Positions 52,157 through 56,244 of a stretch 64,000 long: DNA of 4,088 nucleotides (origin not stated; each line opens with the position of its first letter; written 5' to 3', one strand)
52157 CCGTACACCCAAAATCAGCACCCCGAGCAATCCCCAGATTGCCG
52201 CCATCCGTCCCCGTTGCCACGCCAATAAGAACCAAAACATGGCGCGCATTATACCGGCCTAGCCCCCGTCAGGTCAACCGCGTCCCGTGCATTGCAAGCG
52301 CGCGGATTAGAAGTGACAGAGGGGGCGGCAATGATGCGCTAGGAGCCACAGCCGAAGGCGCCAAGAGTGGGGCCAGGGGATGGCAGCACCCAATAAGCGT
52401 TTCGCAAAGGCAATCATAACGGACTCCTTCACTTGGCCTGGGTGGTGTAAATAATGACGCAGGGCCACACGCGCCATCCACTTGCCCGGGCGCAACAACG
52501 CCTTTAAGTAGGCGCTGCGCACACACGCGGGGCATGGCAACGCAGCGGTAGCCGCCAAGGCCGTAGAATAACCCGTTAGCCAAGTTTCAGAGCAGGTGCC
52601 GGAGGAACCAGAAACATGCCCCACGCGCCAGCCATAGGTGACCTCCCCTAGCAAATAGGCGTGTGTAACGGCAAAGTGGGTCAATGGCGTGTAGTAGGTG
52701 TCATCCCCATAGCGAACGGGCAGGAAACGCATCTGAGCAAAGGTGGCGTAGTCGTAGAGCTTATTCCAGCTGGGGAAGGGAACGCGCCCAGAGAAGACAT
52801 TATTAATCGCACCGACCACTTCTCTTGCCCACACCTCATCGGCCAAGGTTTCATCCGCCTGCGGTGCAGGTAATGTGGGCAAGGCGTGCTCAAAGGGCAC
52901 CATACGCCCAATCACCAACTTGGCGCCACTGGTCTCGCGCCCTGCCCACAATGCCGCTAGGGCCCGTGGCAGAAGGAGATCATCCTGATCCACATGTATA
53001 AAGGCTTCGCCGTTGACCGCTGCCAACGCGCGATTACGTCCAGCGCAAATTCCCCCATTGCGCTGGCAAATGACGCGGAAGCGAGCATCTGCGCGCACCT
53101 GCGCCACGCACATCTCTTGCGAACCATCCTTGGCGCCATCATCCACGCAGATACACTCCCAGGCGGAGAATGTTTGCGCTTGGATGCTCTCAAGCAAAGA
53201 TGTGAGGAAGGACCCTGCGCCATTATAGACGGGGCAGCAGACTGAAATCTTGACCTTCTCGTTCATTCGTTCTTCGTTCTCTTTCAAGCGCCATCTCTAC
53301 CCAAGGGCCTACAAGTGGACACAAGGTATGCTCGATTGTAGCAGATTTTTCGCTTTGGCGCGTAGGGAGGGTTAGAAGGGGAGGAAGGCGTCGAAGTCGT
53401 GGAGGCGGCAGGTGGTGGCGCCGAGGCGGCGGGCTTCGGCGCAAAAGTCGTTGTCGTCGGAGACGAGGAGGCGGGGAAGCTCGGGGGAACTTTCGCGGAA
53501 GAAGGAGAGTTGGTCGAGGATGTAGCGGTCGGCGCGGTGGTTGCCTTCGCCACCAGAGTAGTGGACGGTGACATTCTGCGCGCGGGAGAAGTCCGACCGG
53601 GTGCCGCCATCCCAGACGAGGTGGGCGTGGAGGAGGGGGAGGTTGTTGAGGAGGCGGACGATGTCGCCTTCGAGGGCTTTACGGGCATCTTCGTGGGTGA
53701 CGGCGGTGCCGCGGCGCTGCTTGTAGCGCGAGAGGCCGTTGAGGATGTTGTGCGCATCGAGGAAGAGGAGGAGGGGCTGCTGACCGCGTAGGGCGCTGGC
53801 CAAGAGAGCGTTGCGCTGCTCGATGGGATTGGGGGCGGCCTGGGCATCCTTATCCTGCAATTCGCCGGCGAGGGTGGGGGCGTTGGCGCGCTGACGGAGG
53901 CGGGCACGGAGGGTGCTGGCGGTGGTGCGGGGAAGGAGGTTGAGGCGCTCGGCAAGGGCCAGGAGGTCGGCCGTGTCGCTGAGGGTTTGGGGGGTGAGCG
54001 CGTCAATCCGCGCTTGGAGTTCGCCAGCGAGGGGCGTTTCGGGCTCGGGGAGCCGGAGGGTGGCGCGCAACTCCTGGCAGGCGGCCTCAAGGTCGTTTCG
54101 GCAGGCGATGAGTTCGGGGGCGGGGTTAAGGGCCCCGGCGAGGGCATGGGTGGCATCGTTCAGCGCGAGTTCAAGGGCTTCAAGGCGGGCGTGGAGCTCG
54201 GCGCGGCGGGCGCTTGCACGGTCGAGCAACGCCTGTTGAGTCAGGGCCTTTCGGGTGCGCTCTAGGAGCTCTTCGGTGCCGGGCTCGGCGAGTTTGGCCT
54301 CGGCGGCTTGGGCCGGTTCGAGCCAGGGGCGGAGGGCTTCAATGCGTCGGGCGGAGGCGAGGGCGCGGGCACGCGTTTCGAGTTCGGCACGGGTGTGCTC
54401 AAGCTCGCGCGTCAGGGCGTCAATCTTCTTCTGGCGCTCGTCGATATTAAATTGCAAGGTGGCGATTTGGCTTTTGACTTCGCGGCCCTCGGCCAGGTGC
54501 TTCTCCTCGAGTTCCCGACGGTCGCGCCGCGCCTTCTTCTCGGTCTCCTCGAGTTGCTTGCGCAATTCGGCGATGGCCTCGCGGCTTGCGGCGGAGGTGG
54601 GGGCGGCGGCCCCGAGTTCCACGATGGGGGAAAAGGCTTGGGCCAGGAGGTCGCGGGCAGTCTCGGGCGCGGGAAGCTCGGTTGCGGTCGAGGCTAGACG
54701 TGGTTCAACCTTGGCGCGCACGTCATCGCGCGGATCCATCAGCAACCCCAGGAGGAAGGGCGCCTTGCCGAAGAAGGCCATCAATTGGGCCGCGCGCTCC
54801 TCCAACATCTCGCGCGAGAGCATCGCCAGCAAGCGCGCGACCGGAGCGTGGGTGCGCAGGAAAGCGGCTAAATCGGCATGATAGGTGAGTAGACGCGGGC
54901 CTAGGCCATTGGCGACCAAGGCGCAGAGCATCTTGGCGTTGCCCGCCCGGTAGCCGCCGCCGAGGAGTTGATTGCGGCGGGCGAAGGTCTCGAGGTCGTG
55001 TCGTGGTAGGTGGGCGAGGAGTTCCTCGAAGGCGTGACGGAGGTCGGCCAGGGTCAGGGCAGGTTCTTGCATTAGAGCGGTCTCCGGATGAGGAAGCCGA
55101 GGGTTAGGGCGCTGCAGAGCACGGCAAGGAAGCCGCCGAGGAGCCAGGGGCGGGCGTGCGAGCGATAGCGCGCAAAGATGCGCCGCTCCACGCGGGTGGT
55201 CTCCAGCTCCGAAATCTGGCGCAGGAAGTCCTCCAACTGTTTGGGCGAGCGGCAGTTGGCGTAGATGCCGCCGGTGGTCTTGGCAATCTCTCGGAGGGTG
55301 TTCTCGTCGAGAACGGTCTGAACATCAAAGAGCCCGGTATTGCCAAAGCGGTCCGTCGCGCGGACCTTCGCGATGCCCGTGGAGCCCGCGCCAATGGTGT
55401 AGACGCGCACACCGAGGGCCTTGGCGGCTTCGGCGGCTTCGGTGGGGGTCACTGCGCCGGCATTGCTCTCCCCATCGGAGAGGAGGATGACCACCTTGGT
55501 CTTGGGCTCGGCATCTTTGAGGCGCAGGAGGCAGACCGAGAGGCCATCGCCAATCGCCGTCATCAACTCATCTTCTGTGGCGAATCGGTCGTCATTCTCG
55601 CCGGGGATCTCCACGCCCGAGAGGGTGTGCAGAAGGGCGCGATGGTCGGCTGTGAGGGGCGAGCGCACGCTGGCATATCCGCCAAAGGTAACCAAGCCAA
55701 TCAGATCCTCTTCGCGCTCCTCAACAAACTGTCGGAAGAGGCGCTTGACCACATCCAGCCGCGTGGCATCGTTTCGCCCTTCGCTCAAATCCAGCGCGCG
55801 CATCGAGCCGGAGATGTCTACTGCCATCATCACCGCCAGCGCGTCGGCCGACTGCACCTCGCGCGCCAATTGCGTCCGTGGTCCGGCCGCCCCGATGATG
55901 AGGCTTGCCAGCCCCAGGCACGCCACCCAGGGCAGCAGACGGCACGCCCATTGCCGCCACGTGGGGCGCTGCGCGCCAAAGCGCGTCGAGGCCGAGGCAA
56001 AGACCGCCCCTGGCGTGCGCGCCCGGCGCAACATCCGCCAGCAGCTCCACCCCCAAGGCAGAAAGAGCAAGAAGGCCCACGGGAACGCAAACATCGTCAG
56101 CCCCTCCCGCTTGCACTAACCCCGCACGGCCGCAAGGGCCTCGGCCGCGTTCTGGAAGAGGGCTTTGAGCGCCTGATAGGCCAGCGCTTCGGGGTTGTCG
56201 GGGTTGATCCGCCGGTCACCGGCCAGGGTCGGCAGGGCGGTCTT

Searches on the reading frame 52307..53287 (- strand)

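Call 9: search_protein_families(library=pfam, proteins=[window:52307-53287:-], max_evalue=0.001)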
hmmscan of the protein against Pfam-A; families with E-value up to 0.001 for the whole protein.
window:52307-53287:- (326 aa): 1 family
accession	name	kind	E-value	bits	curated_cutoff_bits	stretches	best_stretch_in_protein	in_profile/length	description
PF00535.33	Glycos_transf_2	-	2.1e-20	73.7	23.3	1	15-131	1-117/168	Glycosyl transferase family 2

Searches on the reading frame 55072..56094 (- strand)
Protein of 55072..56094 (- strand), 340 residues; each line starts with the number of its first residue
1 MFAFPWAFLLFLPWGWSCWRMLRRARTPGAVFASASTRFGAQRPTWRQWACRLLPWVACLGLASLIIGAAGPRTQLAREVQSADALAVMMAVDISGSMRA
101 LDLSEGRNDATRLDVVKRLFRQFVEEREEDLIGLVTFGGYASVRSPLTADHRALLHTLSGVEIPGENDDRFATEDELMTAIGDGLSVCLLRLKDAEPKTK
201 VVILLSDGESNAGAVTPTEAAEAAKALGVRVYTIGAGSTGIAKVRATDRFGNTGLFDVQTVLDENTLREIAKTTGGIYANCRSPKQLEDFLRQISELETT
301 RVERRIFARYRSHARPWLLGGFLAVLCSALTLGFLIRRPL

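Call 9: search_protein_families(library=pfam, proteins=[window:55072-56094:-], max_evalue=0.001)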
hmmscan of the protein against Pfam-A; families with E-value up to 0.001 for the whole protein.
window:55072-56094:- (340 aa): 2 families
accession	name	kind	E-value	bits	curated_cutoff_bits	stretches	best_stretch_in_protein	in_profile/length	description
PF13519.12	VWA_2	-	3.1e-14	53.9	27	1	88-209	1-107/107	von Willebrand factor type A domain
PF00092.34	VWA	-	2.9e-13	50.8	23.8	1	88-290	2-171/174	von Willebrand factor type A domain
